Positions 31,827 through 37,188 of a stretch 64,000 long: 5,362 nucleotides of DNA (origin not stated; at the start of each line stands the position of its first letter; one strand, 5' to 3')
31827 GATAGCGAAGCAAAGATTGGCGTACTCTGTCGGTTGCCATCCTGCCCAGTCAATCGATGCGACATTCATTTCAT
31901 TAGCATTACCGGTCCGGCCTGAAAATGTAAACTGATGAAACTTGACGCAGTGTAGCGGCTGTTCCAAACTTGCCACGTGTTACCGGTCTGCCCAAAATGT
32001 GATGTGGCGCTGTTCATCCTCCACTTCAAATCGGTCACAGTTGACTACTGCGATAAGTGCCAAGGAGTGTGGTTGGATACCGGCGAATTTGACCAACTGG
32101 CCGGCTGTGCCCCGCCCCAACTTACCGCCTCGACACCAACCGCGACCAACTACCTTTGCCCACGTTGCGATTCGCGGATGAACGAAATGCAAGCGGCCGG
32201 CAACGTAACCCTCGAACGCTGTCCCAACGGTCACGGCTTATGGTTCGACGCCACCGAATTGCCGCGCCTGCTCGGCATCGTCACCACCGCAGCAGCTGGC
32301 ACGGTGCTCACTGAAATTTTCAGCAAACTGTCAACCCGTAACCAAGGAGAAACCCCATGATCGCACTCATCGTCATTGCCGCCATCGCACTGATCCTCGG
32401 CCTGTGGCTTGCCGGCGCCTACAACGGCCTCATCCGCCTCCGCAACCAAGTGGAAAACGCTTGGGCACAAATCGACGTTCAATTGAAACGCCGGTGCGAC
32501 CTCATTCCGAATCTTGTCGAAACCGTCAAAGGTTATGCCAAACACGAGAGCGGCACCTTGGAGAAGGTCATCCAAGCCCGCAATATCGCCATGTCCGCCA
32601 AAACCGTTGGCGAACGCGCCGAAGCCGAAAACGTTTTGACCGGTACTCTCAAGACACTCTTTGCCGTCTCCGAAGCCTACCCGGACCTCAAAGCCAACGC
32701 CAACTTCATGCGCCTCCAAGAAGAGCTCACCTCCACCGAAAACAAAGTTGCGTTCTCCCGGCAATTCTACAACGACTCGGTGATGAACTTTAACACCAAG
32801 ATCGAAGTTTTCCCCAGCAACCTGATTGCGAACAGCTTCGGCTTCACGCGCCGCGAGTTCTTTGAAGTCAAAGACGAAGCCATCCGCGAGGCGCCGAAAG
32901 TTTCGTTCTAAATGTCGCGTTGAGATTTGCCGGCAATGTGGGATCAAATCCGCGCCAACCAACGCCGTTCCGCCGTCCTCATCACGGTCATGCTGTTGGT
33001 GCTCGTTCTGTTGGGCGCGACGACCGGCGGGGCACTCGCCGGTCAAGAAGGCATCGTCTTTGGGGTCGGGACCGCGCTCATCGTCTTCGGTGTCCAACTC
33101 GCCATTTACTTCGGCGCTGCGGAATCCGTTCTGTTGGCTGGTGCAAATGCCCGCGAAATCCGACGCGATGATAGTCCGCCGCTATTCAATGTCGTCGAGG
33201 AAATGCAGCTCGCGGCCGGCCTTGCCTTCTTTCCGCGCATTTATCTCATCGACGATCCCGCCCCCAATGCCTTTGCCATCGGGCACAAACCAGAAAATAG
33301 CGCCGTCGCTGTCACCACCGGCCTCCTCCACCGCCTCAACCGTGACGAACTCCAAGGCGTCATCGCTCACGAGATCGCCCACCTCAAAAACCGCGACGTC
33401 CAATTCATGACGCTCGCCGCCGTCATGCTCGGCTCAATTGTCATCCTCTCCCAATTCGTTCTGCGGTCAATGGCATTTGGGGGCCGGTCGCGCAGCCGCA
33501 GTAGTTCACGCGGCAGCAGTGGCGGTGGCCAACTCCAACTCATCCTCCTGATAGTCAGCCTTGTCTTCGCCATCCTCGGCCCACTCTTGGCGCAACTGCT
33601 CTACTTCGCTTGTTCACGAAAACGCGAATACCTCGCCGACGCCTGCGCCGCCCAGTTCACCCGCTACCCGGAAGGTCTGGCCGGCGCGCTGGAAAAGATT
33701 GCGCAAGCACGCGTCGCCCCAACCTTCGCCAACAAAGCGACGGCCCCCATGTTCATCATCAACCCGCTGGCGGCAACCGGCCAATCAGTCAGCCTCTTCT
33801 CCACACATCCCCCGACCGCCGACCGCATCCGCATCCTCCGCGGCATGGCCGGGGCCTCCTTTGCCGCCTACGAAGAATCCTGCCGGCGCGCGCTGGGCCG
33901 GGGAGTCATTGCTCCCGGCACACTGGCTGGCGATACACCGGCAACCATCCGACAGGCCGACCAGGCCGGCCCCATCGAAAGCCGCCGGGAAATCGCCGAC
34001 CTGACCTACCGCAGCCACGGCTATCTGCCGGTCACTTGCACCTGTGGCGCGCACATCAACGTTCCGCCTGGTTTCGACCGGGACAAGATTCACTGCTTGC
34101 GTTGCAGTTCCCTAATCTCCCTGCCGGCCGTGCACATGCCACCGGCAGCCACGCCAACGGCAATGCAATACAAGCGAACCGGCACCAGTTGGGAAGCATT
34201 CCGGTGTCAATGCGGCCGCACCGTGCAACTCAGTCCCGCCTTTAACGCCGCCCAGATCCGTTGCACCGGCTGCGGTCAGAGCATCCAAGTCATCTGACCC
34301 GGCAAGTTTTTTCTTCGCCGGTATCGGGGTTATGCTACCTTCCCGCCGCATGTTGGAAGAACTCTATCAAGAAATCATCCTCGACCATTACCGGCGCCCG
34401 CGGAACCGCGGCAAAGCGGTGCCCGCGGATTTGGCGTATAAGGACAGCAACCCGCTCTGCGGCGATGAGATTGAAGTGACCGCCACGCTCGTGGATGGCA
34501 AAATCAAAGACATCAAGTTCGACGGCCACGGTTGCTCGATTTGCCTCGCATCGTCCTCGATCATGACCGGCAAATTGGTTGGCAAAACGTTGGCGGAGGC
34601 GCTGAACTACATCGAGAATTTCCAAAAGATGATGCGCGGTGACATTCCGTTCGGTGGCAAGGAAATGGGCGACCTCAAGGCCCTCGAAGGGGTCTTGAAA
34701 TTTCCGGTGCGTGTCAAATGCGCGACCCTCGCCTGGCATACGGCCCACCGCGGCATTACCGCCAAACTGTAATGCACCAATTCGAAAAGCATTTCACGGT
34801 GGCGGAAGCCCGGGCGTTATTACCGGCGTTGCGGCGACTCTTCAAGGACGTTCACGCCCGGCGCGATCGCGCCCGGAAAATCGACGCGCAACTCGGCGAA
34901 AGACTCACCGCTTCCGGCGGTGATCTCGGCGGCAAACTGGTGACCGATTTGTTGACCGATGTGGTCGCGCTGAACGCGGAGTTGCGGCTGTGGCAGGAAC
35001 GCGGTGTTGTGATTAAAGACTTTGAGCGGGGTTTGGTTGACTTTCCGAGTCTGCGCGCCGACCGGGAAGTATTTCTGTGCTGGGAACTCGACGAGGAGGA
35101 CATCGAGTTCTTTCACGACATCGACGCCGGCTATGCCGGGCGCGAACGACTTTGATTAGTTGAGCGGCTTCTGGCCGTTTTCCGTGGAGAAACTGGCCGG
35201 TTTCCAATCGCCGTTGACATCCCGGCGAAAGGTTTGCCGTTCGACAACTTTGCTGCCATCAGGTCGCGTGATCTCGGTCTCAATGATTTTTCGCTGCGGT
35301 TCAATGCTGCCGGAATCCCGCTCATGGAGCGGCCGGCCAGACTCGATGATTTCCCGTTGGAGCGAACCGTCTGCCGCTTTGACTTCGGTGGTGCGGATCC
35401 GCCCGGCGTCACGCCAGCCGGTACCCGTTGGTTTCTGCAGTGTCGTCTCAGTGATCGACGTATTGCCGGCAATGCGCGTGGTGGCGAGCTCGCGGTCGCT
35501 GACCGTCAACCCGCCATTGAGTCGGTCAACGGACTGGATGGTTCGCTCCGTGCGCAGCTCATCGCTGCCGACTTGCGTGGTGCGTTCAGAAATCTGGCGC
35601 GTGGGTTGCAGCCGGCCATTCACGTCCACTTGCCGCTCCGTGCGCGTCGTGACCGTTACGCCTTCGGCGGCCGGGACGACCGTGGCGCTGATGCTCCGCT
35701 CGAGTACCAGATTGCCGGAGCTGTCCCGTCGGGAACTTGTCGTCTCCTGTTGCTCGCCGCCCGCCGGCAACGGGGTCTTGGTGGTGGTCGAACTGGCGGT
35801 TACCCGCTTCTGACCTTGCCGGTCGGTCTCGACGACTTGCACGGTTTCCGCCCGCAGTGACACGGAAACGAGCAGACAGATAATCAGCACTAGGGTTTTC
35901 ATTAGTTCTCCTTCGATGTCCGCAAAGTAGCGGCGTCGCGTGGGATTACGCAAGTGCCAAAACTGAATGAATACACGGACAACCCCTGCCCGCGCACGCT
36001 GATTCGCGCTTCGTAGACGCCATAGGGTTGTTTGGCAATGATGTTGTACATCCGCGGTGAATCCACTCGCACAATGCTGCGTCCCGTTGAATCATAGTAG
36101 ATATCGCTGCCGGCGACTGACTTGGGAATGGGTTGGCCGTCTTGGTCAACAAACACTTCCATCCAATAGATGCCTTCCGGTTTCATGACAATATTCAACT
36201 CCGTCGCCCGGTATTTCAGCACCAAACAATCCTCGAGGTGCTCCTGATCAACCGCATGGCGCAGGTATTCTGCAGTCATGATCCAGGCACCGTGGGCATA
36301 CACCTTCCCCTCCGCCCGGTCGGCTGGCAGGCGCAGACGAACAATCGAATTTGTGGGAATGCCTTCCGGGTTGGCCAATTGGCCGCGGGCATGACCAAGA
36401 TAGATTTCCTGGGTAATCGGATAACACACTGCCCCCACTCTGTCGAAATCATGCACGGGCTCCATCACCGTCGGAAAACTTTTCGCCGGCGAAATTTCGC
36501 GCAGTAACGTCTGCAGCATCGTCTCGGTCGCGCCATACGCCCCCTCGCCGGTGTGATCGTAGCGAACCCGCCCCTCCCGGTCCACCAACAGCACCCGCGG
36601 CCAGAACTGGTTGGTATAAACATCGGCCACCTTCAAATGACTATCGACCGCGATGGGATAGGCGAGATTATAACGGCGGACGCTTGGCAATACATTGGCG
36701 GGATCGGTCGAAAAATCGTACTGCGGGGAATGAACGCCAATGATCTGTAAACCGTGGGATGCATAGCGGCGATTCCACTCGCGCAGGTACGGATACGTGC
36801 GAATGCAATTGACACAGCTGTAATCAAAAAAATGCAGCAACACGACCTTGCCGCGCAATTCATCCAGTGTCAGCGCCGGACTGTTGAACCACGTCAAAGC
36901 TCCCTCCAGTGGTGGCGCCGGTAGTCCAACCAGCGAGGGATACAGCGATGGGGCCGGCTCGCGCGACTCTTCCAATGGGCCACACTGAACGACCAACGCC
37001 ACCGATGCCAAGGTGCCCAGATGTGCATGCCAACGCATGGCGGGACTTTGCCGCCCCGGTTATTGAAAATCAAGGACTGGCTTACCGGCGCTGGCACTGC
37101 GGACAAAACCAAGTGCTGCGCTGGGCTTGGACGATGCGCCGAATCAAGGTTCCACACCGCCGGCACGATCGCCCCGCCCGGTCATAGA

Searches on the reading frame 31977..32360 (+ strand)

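Call 47: search_protein_families(library=pfam, proteins=[window:31977-32360:+], max_evalue=0.0001)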
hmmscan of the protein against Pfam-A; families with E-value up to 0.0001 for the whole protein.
window:31977-32360:+ (127 aa): 1 family
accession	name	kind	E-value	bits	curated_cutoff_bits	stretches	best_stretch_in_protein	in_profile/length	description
PF13453.11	Zn_ribbon_TFIIB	-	3.7e-24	84.3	22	2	5-41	2-38/41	Transcription factor zinc-finger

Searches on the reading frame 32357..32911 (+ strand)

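Call 47: search_protein_families(library=pfam, proteins=[window:32357-32911:+], max_evalue=0.0001)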
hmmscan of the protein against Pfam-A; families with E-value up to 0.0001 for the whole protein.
window:32357-32911:+ (184 aa): 1 family
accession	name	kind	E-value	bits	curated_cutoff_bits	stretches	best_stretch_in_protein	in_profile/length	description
PF04011.17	LemA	-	8.8e-64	214.3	26.2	1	35-184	1-149/149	LemA family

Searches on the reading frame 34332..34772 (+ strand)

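Call 47: search_protein_families(library=pfam, proteins=[window:34332-34772:+], max_evalue=0.0001)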
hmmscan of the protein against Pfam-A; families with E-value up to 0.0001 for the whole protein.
window:34332-34772:+ (146 aa): 1 family
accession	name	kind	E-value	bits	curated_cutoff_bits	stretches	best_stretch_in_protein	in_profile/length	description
PF01592.21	NifU_N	-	4e-23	82.4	22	1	12-130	2-126/127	NifU-like N terminal domain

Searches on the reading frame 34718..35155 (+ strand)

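Call 47: search_protein_families(library=pfam, proteins=[window:34718-35155:+], max_evalue=0.0001)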
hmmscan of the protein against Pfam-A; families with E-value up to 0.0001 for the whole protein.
window:34718-35155:+ (145 aa): 1 family
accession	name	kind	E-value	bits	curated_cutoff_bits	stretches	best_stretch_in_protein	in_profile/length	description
PF09969.14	DUF2203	-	4.4e-29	102.1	24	1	24-145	1-122/122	Uncharacterized conserved protein (DUF2203)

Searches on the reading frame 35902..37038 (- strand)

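Call 48: search_protein_families(library=pfam, proteins=[window:35902-37038:-], max_evalue=0.0001)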
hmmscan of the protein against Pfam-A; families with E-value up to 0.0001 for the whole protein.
window:35902-37038:- (378 aa): 4 families
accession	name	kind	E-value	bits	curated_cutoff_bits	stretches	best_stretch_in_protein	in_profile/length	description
PF17991.7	Thioredoxin_10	-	1.3e-14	55.4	27.1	1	209-361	1-142/142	Thioredoxin like C-terminal domain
PF08534.16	Redoxin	-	1.3e-11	44.9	26.6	1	55-167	20-137/148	Redoxin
PF00578.27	AhpC-TSA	-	2e-11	44.3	26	1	55-160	17-123/124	AhpC/TSA family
PF13905.12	Thioredoxin_8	-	4.2e-07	30.6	27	1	63-158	1-94/94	Thioredoxin-like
